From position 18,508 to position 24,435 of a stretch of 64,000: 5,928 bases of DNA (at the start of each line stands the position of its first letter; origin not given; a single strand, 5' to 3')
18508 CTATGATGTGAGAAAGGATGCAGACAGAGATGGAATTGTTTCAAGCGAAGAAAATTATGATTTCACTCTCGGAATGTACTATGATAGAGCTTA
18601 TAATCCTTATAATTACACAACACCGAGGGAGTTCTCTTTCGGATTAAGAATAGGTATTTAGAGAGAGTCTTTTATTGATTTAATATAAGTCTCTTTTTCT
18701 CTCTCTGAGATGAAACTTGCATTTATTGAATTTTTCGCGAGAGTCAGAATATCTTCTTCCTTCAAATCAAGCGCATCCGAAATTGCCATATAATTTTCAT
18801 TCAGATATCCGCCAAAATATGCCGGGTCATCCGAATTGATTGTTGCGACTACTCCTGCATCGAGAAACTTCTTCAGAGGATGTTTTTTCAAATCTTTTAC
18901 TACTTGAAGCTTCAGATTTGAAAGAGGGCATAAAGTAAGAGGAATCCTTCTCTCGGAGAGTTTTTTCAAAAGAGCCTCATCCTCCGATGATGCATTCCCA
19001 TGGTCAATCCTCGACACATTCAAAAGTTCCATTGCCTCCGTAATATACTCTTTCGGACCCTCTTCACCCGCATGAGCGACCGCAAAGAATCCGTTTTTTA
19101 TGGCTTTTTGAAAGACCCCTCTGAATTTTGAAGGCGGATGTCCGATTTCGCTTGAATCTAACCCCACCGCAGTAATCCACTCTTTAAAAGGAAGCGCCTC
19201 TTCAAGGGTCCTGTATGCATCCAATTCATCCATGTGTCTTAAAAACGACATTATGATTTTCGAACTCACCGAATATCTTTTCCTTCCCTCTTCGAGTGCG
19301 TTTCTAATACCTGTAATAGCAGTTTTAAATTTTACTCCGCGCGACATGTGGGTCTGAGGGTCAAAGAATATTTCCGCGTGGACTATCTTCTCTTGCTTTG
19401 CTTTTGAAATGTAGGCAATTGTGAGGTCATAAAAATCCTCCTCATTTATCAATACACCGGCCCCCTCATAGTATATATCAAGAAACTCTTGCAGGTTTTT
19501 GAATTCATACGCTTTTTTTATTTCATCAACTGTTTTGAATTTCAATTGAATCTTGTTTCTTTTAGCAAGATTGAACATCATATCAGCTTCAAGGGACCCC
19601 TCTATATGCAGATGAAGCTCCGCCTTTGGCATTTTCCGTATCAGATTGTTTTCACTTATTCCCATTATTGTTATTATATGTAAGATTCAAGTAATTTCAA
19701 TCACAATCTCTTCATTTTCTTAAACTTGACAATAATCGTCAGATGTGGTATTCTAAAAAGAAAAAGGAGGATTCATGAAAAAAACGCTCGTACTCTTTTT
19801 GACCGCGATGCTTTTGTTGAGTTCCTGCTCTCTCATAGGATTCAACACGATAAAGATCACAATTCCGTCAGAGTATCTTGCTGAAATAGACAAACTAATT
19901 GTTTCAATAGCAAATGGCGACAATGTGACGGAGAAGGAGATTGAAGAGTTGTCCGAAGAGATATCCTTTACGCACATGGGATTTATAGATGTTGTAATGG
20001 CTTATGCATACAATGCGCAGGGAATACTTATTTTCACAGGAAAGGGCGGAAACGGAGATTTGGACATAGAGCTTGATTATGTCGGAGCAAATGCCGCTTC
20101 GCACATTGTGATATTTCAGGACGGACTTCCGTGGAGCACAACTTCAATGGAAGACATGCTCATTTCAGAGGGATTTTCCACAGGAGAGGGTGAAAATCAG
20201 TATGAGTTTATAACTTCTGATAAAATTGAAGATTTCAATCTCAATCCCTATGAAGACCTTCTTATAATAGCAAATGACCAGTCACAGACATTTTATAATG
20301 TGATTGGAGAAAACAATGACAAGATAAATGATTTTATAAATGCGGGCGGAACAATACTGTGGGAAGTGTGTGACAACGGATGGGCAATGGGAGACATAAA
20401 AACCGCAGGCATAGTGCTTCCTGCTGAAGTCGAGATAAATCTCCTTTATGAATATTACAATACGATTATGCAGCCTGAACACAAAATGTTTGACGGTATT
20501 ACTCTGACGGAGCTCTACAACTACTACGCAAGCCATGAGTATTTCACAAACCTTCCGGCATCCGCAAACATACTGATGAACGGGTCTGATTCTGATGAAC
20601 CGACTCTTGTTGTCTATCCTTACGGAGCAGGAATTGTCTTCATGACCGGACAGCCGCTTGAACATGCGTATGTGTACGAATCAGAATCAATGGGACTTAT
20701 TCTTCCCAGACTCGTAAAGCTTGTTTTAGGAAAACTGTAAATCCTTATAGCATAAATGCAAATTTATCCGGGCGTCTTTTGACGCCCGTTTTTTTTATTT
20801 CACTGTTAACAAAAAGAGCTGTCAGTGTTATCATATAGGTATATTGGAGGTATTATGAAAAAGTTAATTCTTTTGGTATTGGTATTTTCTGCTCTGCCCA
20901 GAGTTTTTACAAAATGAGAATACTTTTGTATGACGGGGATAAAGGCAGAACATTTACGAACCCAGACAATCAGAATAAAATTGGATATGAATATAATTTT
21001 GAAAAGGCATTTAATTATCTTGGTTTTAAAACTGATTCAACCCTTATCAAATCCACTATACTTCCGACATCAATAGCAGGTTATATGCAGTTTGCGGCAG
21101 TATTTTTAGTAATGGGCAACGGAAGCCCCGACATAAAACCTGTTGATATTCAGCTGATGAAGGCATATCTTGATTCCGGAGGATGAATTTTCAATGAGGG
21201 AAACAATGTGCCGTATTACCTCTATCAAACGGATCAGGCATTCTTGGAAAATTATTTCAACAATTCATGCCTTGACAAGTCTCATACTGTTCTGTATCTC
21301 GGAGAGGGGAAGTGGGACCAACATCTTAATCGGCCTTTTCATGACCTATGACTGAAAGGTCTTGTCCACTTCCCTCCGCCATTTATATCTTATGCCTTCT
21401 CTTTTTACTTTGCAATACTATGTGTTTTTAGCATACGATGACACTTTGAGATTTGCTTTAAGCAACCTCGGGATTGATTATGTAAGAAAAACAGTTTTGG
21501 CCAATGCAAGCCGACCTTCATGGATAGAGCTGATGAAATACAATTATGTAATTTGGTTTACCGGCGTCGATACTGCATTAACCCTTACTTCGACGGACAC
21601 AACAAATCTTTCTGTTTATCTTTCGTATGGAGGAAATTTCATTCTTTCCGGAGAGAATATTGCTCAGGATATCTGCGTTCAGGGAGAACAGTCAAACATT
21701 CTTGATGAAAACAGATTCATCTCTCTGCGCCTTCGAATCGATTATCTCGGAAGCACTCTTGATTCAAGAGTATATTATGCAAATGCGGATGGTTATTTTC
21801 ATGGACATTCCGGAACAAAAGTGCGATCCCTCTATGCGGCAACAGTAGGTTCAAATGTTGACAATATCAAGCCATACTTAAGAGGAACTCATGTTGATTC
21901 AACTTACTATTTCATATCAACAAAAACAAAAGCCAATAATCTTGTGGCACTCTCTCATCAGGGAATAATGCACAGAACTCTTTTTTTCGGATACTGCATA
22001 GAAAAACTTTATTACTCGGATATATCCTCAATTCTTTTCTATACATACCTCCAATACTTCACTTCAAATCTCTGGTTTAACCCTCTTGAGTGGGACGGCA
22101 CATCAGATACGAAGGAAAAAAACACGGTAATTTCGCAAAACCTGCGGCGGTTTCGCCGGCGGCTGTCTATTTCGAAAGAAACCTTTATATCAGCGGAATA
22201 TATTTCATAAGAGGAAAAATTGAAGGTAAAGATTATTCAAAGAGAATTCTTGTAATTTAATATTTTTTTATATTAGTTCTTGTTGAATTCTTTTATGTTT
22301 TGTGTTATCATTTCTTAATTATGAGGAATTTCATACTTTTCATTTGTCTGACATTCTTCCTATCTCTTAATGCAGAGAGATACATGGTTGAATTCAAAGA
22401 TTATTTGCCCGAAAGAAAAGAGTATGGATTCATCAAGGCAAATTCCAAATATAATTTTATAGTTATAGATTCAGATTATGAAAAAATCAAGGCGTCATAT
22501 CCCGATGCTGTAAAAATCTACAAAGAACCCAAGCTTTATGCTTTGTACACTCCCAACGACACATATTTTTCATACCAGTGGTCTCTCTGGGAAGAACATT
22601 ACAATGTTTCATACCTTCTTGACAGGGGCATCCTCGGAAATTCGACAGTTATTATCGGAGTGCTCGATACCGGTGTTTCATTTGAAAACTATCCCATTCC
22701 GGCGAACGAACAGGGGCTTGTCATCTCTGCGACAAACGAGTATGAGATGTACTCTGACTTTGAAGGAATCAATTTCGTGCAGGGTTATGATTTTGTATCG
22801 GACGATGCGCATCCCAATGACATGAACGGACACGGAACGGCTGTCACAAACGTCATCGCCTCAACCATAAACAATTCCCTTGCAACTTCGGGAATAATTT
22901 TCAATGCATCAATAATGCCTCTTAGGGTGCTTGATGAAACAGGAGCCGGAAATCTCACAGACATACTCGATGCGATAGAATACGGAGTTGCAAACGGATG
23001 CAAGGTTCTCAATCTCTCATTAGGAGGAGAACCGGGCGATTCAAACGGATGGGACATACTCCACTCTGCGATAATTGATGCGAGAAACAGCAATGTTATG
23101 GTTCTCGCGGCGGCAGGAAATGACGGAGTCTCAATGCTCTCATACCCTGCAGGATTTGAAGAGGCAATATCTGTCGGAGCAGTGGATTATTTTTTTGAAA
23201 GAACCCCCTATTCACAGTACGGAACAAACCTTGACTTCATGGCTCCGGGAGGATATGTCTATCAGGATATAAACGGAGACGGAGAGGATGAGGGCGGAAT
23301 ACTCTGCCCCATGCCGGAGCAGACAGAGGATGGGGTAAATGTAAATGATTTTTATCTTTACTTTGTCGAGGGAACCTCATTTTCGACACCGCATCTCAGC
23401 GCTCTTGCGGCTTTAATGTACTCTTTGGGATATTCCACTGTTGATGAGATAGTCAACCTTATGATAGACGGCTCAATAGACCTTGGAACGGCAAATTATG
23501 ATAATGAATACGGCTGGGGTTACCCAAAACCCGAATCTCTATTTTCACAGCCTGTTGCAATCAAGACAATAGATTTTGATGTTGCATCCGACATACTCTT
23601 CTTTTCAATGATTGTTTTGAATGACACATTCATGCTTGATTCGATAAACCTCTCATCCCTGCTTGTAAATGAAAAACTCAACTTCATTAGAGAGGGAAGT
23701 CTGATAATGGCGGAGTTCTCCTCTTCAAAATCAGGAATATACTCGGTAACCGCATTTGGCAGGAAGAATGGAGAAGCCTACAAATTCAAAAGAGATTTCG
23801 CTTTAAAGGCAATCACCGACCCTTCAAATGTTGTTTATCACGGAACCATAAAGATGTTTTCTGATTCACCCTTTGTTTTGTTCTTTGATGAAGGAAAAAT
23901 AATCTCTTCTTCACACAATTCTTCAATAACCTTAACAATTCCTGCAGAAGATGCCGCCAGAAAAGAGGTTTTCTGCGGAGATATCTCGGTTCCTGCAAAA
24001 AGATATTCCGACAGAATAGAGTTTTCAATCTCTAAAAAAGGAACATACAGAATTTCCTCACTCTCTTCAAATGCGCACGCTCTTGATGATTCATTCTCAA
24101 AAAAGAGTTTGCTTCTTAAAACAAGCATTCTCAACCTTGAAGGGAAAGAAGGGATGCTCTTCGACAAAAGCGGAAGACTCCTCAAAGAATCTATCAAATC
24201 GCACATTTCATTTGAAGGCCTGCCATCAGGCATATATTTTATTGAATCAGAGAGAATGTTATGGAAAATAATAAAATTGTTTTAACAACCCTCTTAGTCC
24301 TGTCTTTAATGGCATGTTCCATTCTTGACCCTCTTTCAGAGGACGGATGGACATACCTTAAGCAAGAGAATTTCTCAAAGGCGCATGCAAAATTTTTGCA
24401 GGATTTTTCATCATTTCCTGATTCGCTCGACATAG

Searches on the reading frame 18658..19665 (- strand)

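Call 60: search_protein_families(library=pfam, proteins=[window:18658-19665:-], max_evalue=0.001)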
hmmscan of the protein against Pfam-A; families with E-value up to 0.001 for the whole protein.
window:18658-19665:- (335 aa): 2 families
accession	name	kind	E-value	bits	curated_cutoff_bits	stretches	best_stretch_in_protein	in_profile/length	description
PF00962.28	A_deaminase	-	2.5e-90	303.3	27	1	13-332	1-328/330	Adenosine deaminase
PF19326.5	AMP_deaminase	-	7.8e-09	34.9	27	1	193-328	452-586/630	AMP deaminase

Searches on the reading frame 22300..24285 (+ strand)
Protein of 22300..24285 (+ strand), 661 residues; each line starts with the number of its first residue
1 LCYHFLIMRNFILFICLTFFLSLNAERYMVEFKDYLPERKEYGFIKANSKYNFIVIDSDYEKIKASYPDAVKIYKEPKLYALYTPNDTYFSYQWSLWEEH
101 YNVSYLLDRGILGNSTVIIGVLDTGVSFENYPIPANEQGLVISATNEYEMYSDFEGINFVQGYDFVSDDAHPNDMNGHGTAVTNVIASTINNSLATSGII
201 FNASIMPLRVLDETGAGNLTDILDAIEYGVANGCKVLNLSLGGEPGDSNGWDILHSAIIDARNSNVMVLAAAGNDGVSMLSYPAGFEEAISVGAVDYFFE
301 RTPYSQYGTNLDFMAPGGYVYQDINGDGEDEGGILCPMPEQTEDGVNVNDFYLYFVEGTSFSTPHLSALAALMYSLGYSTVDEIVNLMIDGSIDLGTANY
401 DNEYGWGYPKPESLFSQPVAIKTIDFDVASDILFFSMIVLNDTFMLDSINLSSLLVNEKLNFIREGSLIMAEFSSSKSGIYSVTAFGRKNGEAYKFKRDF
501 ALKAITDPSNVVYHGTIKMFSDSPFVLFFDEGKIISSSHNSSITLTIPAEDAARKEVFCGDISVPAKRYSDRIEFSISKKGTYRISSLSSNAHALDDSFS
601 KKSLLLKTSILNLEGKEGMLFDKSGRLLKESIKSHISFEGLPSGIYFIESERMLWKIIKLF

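Call 60: search_protein_families(library=pfam, proteins=[window:22300-24285:+], max_evalue=0.001)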
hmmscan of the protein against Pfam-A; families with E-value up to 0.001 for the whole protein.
window:22300-24285:+ (661 aa): 1 family
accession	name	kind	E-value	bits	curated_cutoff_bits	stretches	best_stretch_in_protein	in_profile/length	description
PF00082.27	Peptidase_S8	-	8.4e-39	134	21.8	1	115-407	2-288/288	Subtilase family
